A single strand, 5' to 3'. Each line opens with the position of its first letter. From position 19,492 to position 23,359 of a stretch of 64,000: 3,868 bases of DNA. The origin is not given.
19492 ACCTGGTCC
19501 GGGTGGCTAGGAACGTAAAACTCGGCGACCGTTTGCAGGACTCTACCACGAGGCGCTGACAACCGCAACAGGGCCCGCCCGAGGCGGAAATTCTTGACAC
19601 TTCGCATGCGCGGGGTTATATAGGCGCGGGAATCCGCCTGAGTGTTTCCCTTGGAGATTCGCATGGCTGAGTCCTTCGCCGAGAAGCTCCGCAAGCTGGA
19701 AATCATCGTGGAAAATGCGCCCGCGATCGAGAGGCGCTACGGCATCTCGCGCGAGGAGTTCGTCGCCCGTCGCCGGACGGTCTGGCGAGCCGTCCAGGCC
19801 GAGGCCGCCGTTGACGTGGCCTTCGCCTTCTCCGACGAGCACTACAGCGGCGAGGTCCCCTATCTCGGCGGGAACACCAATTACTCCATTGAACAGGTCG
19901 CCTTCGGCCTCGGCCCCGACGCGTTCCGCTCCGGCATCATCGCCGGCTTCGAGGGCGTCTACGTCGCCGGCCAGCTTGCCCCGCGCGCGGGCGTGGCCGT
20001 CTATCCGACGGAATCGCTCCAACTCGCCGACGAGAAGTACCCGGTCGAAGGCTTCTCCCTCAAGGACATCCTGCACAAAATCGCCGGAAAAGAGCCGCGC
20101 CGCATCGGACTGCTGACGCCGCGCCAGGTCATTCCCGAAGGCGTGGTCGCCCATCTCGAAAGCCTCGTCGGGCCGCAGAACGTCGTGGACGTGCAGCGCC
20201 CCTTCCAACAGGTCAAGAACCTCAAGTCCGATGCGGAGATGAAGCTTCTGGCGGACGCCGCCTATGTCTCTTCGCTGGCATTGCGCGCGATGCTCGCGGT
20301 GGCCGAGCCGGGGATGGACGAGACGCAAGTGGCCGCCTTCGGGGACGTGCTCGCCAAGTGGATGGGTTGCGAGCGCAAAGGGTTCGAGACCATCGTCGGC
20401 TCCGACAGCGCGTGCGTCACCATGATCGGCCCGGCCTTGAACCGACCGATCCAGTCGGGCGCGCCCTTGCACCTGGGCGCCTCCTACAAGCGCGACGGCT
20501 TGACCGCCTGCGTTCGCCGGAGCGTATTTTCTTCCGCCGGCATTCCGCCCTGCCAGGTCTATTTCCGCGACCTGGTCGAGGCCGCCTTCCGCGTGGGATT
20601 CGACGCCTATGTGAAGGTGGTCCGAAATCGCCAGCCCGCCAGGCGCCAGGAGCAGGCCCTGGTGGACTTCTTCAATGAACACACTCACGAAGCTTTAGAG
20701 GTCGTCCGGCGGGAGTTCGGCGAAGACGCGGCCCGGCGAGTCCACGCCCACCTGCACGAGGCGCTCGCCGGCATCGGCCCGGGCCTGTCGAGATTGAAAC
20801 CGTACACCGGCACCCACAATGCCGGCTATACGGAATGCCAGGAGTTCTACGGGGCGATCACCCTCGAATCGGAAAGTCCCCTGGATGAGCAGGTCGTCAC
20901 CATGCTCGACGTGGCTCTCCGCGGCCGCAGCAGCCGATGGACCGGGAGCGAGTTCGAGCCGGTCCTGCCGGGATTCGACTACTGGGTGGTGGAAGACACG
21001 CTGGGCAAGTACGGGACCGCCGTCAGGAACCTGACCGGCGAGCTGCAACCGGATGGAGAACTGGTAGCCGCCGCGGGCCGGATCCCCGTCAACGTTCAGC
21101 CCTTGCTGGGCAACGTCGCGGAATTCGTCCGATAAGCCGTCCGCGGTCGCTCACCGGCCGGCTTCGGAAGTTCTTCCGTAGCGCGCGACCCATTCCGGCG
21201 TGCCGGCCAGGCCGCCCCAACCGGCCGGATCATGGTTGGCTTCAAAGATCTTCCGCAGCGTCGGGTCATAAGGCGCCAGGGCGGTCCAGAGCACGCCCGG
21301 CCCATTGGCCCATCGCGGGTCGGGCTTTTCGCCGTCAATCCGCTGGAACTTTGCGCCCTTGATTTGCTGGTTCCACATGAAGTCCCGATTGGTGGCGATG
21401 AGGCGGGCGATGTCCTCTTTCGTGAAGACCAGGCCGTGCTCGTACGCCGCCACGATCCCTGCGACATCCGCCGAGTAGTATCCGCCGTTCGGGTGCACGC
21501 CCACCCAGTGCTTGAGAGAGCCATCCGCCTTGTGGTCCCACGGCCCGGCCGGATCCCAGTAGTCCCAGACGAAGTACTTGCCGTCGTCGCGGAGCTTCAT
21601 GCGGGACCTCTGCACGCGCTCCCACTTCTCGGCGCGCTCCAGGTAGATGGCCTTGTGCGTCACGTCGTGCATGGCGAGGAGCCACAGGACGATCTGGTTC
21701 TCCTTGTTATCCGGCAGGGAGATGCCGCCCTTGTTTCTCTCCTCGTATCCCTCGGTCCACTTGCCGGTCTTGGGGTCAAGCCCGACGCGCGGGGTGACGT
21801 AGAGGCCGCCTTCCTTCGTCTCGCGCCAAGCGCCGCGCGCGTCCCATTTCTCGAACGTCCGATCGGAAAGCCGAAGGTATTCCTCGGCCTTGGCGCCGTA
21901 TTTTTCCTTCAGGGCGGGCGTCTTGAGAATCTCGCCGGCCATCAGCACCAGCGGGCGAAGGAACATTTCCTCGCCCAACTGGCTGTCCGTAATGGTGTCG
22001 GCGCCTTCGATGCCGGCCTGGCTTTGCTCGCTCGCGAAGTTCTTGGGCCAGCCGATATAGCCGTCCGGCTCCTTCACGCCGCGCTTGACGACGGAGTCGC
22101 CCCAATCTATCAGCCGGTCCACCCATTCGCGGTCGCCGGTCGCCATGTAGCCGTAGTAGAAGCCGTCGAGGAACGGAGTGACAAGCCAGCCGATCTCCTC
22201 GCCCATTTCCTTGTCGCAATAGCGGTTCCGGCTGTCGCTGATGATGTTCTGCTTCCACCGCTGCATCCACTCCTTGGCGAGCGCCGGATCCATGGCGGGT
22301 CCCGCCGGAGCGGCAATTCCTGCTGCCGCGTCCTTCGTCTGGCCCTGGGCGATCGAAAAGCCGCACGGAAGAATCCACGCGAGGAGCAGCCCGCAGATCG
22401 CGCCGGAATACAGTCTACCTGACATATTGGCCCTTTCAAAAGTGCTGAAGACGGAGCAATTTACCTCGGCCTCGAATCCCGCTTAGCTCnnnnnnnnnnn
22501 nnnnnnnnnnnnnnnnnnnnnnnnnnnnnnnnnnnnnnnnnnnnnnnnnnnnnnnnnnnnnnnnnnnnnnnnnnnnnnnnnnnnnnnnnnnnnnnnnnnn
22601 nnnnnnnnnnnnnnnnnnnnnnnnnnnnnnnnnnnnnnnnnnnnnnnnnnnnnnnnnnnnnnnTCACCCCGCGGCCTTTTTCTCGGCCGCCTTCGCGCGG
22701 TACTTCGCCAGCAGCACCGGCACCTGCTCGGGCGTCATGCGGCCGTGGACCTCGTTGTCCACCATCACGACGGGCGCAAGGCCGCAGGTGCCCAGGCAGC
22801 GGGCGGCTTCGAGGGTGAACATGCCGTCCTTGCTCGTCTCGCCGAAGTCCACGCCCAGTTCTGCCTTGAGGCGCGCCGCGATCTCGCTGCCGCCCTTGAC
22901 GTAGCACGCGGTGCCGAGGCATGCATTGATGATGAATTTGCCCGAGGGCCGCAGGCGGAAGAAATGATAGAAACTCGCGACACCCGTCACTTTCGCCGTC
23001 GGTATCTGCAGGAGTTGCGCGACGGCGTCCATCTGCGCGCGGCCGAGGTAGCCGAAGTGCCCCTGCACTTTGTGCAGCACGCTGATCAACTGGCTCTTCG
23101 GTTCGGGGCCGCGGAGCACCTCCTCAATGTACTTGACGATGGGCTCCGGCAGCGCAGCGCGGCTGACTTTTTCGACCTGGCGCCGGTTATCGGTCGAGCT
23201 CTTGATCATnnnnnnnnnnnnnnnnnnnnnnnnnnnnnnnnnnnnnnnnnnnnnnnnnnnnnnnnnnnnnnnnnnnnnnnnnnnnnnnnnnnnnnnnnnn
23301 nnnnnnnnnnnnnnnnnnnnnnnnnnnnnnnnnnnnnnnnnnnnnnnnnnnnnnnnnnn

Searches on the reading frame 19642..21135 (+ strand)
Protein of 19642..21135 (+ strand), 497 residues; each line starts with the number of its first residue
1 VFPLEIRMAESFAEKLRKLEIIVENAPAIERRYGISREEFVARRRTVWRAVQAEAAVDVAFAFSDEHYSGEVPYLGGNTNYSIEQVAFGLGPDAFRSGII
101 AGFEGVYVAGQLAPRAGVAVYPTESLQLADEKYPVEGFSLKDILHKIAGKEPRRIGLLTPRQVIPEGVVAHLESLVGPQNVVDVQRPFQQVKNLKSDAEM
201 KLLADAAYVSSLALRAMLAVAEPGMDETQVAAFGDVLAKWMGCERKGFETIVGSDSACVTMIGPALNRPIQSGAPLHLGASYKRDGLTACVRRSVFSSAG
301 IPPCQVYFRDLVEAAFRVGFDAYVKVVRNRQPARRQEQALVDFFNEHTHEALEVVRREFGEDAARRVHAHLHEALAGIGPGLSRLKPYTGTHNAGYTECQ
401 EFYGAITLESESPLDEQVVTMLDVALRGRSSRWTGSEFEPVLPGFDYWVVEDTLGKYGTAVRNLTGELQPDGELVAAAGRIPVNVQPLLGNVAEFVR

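Call 6: search_protein_families(library=pfam, proteins=[window:19642-21135:+], max_evalue=0.01)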
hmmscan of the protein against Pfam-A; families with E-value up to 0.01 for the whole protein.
window:19642-21135:+ (497 aa): 1 family
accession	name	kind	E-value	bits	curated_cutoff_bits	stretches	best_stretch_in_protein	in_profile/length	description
PF00557.29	Peptidase_M24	-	6.6e-08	33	23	1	203-318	3-119/208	Metallopeptidase family M24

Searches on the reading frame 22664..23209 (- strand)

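Call 6: search_protein_families(library=pfam, proteins=[window:22664-23209:-], max_evalue=0.01)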
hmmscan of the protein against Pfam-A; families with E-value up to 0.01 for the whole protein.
window:22664-23209:- (181 aa): 1 family
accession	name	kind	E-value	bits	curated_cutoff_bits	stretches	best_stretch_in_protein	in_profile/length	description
PF01257.25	2Fe-2S_thioredx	-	2e-48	164.4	24.8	1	34-171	8-145/145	Thioredoxin-like [2Fe-2S] ferredoxin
